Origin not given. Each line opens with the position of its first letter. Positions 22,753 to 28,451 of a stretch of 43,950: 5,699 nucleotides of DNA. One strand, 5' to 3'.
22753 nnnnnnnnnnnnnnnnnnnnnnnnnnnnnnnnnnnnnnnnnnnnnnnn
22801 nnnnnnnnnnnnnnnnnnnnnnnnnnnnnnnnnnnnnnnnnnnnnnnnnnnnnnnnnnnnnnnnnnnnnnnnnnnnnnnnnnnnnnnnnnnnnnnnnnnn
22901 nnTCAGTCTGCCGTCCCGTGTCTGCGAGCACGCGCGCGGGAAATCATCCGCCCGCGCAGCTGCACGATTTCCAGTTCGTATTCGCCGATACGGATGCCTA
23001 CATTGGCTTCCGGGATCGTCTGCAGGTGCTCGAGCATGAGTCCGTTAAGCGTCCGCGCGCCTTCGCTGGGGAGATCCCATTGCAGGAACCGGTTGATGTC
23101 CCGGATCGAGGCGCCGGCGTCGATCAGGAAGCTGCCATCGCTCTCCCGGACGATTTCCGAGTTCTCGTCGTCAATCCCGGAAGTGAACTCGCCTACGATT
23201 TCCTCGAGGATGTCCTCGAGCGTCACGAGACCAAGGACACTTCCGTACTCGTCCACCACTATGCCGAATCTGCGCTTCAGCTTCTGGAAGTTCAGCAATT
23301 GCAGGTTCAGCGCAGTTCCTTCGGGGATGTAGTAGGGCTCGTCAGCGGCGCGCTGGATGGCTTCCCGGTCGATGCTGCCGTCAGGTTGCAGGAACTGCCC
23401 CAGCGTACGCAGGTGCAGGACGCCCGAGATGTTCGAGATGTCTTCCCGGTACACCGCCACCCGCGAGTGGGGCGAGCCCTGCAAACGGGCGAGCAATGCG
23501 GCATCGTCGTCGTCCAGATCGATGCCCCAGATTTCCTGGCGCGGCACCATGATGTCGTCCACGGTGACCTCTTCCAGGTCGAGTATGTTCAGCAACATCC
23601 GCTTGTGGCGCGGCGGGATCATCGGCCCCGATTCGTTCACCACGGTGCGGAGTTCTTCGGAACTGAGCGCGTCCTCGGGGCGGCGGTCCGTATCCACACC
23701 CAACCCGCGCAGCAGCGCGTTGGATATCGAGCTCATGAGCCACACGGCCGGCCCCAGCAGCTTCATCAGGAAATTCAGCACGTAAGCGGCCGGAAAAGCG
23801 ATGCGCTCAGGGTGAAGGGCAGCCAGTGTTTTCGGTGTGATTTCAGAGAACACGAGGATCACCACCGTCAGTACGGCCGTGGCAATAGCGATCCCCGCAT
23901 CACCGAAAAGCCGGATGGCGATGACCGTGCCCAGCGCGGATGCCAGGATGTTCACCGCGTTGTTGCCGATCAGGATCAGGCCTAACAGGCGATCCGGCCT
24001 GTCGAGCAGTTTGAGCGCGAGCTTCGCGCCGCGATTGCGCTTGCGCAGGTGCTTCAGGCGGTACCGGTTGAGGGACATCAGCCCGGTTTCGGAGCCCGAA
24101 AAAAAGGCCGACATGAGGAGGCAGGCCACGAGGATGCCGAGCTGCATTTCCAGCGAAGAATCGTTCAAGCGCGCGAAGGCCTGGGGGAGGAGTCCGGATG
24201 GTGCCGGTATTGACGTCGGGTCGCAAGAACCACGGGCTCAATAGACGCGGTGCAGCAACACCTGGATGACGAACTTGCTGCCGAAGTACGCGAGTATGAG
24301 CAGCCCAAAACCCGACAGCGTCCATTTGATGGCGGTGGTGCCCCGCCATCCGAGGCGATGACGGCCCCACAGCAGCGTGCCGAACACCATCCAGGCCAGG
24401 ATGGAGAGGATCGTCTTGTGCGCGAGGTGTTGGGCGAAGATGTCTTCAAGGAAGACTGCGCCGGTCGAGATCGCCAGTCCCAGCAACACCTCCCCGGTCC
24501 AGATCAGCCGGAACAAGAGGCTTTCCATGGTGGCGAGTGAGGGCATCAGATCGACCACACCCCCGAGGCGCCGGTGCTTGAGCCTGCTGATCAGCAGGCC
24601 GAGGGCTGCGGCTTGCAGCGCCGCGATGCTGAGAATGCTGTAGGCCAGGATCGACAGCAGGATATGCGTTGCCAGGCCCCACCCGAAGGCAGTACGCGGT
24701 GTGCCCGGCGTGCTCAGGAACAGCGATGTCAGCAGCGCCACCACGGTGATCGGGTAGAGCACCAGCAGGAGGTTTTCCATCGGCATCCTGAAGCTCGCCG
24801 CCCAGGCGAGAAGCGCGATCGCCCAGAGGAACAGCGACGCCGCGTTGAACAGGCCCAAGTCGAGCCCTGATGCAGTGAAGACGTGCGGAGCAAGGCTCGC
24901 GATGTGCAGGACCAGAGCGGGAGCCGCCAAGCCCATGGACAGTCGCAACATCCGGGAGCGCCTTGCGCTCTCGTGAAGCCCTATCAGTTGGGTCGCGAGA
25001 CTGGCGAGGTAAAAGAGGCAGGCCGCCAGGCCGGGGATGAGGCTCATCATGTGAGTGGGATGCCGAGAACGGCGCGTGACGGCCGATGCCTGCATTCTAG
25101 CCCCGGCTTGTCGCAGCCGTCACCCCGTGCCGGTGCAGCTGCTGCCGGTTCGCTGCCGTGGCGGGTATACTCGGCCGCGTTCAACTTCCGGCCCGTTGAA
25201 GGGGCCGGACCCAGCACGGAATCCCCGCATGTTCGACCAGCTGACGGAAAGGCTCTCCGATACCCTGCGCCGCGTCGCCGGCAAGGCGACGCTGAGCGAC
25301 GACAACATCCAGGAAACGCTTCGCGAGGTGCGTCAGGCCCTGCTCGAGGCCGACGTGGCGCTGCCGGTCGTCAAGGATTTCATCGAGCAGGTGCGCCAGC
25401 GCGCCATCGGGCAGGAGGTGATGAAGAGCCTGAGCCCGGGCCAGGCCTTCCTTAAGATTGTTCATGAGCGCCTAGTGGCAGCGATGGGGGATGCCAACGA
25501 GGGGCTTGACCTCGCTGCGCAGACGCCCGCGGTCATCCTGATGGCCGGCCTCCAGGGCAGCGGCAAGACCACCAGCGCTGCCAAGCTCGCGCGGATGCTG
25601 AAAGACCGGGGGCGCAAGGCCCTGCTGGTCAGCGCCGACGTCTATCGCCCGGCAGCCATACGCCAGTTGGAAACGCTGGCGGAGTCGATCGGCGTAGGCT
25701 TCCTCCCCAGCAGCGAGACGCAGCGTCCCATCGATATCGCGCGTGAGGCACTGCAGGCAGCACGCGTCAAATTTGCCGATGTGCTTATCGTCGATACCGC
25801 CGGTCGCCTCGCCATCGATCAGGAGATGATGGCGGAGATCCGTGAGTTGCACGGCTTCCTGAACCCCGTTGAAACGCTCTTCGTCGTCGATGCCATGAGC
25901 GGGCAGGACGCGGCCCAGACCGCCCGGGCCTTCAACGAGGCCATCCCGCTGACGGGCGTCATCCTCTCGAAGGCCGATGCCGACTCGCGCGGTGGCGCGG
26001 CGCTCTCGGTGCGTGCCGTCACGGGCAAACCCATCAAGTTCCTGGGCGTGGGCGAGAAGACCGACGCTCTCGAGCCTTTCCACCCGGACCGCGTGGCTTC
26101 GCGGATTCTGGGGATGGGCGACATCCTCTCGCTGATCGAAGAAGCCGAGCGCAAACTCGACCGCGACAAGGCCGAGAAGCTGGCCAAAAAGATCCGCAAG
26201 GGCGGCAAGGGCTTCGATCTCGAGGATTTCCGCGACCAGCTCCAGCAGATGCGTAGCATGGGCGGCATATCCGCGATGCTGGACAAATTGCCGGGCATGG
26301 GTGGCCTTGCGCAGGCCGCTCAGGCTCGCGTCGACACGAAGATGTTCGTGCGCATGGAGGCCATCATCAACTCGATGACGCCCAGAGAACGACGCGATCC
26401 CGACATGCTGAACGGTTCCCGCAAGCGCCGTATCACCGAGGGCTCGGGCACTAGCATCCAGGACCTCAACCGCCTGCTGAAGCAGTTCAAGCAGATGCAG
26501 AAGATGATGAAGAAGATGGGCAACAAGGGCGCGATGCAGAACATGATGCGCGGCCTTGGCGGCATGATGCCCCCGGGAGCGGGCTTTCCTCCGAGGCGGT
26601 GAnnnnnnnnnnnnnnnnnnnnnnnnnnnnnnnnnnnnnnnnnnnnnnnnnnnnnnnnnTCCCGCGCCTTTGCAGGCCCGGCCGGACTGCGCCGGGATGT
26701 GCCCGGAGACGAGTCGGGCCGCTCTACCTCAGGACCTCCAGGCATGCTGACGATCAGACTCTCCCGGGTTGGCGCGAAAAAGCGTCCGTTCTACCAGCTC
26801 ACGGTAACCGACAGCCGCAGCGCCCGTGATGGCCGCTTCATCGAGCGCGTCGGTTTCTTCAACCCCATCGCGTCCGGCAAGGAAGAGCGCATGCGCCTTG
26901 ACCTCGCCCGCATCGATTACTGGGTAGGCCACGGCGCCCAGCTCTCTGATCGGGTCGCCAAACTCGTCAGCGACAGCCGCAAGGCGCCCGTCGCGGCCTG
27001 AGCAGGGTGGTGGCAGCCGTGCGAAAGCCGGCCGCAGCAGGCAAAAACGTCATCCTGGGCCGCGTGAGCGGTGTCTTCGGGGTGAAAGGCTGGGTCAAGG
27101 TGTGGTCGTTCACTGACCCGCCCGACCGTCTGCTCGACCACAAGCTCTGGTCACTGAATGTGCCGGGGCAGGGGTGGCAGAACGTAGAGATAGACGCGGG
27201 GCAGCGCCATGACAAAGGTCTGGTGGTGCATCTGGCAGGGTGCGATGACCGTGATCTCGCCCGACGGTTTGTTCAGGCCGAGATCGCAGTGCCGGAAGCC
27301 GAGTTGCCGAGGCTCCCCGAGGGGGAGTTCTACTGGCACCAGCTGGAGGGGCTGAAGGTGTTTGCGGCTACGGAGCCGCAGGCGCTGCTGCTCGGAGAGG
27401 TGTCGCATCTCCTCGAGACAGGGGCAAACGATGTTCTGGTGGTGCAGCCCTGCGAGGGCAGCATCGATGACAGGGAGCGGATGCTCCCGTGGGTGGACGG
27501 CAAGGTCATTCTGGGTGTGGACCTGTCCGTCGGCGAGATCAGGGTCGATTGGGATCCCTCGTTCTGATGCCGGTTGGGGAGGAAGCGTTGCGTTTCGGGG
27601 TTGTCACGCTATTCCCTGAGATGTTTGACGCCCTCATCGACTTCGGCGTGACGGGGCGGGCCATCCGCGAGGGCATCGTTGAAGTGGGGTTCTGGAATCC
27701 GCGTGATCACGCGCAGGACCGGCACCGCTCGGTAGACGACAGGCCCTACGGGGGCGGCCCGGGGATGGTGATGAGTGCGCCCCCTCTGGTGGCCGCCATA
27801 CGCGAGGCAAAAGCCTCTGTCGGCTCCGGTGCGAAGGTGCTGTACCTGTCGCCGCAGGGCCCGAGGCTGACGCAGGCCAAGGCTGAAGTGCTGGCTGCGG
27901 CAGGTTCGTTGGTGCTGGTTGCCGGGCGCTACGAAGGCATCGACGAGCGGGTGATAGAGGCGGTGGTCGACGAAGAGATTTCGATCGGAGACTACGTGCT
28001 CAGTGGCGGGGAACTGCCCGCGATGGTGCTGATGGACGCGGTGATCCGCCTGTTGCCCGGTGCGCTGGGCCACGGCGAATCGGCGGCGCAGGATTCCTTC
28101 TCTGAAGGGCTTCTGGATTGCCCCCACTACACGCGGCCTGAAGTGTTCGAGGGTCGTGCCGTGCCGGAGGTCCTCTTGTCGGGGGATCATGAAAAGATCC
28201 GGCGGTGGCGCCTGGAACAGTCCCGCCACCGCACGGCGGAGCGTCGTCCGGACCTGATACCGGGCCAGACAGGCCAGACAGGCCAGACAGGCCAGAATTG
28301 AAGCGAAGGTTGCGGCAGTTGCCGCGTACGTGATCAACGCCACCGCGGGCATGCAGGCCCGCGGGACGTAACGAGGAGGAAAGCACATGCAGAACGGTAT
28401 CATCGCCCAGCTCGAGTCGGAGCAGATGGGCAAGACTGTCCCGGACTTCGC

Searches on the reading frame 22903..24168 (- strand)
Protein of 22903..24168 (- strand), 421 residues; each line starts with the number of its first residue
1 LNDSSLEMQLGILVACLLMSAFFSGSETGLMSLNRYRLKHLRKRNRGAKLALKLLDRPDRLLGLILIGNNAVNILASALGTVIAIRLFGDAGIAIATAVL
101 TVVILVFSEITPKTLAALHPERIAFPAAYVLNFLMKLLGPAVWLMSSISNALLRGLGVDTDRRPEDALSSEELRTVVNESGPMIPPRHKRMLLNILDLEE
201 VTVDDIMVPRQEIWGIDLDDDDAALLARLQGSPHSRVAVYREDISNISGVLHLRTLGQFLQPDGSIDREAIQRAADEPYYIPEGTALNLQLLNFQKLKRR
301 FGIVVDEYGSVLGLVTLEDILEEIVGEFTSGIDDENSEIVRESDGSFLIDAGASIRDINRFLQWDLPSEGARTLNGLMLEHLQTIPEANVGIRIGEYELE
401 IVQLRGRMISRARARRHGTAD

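Call 73: search_protein_families(library=pfam, proteins=[window:22903-24168:-], max_evalue=0.000001)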
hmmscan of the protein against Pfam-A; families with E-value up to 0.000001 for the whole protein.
window:22903-24168:- (421 aa): 2 families
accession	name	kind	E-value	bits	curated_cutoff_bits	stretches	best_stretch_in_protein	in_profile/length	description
PF01595.25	CNNM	-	2e-56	191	28.4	1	12-180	2-171/181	Cyclin M transmembrane N-terminal domain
PF03471.22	CorC_HlyC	-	6.3e-18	65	27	1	341-416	2-79/81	Transporter associated domain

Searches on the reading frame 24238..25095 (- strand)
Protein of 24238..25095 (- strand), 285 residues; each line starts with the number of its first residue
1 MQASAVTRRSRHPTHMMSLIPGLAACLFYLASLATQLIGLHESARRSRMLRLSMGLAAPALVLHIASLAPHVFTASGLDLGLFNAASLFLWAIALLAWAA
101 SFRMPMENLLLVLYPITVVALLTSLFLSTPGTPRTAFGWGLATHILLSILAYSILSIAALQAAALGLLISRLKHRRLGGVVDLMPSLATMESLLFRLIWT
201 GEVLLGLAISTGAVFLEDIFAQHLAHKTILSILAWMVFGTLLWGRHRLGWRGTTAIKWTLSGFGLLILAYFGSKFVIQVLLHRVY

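Call 73: search_protein_families(library=pfam, proteins=[window:24238-25095:-], max_evalue=0.000001)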
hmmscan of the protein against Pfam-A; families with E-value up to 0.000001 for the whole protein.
window:24238-25095:- (285 aa): 1 family
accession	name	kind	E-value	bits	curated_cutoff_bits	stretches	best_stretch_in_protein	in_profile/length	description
PF01578.25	Cytochrom_C_asm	-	5.1e-27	95.3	29.9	1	58-280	7-211/212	Cytochrome C assembly protein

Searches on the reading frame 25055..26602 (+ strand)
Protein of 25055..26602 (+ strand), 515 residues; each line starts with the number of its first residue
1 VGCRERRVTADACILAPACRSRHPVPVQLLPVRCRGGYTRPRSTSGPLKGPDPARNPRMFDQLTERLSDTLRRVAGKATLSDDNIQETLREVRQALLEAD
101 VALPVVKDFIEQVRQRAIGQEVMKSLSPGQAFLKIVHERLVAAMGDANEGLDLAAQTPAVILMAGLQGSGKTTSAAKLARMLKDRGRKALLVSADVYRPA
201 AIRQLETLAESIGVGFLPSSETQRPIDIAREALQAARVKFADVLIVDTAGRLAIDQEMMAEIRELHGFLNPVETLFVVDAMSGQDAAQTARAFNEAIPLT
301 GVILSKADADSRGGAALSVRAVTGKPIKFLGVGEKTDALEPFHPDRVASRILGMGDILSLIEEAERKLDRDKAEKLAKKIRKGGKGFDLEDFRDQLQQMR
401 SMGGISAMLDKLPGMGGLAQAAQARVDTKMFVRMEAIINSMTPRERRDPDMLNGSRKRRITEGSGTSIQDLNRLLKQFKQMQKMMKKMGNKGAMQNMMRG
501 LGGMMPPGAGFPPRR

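Call 73: search_protein_families(library=pfam, proteins=[window:25055-26602:+], max_evalue=0.000001)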
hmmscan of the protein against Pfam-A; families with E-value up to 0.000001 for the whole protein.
window:25055-26602:+ (515 aa): 5 families
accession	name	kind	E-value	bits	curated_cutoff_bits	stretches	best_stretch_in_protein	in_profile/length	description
PF00448.28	SRP54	-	7.7e-72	241.5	22.7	1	158-353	1-196/196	SRP54-type protein, GTPase domain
PF02978.25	SRP_SPB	-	2.6e-33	114.7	27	1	387-485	2-91/91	Signal peptide binding domain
PF02881.24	SRP54_N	-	3.5e-20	72.4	22.4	1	63-140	1-75/75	SRP54-type protein, helical bundle domain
PF13401.12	AAA_22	-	1.6e-08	35.4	27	1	157-268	4-110/130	AAA domain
PF06414.18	Zeta_toxin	-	9.8e-07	28.8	22.3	0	155-200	13-57/199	Zeta toxin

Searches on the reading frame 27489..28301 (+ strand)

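Call 73: search_protein_families(library=pfam, proteins=[window:27489-28301:+], max_evalue=0.000001)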
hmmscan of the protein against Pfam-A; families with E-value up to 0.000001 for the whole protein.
window:27489-28301:+ (270 aa): 1 family
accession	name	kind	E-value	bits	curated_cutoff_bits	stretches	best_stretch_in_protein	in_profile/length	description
PF01746.26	tRNA_m1G_MT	-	4.1e-60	203.3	27.3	1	56-254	2-195/195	tRNA (Guanine-1)-methyltransferase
